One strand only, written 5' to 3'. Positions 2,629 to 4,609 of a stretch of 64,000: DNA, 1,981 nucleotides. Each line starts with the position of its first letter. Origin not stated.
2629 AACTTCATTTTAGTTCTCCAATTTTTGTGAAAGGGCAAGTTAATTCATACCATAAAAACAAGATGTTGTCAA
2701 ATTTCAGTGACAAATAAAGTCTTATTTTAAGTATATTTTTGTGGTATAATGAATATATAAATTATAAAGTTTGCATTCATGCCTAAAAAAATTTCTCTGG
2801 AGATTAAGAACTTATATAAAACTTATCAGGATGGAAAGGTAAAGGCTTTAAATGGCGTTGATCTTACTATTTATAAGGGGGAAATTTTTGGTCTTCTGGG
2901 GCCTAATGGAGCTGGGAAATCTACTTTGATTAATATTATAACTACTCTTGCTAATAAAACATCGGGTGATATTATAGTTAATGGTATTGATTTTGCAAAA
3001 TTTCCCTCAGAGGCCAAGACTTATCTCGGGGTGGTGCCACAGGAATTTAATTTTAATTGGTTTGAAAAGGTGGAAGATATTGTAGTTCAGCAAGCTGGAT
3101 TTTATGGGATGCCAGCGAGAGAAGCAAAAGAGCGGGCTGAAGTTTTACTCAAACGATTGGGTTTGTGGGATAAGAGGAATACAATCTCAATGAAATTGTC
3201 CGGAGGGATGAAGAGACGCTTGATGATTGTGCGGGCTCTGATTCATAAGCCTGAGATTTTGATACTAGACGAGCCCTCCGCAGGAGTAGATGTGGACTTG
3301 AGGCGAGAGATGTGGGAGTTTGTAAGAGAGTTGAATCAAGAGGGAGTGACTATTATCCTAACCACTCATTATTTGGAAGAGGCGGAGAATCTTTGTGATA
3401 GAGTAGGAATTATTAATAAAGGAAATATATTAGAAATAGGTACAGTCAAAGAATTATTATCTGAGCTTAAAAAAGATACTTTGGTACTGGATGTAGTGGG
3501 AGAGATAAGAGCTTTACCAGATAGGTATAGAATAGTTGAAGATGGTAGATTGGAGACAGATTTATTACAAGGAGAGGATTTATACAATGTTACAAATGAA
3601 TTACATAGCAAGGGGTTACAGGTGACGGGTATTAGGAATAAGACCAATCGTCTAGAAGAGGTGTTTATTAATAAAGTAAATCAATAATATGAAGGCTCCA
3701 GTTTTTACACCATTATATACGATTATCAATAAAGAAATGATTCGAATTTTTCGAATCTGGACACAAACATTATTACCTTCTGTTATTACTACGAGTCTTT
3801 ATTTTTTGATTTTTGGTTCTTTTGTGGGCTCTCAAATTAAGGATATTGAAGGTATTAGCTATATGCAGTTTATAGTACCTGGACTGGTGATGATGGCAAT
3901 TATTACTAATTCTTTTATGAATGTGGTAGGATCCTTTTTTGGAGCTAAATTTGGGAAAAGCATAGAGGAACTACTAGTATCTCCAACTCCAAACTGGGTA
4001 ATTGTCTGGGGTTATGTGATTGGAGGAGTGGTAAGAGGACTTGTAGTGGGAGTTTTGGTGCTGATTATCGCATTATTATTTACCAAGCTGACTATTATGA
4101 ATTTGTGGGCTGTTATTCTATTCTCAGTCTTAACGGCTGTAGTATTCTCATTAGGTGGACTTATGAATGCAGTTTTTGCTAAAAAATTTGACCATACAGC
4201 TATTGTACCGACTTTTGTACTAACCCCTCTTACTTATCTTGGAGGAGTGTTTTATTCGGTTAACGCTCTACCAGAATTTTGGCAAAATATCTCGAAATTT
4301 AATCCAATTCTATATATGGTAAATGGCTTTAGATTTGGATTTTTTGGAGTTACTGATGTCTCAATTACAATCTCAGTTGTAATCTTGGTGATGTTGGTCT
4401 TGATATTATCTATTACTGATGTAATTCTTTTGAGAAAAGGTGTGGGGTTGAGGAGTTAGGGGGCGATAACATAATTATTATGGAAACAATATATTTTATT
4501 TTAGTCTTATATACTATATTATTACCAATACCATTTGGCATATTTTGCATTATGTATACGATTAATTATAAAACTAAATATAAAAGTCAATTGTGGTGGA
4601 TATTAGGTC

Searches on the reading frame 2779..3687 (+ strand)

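Call 98: search_protein_families(library=pfam, proteins=[window:2779-3687:+], max_evalue=0.001)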
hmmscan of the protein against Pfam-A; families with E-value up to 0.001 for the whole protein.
window:2779-3687:+ (302 aa): 5 families
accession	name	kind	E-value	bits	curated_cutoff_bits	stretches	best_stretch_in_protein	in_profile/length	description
PF00005.33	ABC_tran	-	1.3e-33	116.9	25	1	24-167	1-136/137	ABC transporter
PF13304.12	AAA_21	-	1.2e-12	49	27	1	140-197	238-298/304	AAA domain, putative AbiEii toxin, Type IV TA system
PF13175.12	AAA_15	-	6.3e-05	23.2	32.1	0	7-61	6-50/374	AAA ATPase domain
PF13732.12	DrrA1-3_C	-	0.00015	22.9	27.4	1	221-300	1-81/81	ATP-binding protein DrrA1-3-like, C-terminal domain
PF13476.12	AAA_23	-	0.00033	21.8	27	1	7-56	2-41/201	AAA domain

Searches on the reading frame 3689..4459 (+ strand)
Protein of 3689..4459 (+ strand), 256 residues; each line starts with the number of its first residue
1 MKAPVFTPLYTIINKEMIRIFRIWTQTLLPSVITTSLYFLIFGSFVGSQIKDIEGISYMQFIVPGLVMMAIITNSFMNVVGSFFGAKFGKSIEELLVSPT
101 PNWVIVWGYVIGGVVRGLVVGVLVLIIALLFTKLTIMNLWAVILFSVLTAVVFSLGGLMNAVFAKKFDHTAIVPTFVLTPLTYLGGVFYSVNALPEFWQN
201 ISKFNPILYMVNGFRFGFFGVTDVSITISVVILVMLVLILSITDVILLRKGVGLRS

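Call 98: search_protein_families(library=pfam, proteins=[window:3689-4459:+], max_evalue=0.001)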
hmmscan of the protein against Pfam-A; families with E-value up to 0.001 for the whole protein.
window:3689-4459:+ (256 aa): 2 families
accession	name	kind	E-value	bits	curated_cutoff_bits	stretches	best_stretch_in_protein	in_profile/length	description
PF01061.29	ABC2_membrane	-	1.1e-37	130.1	26.9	1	9-219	3-211/211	ABC-2 type transporter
PF12698.13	ABC2_membrane_3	-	4e-11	43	31.6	1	57-240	159-341/347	ABC-2 family transporter protein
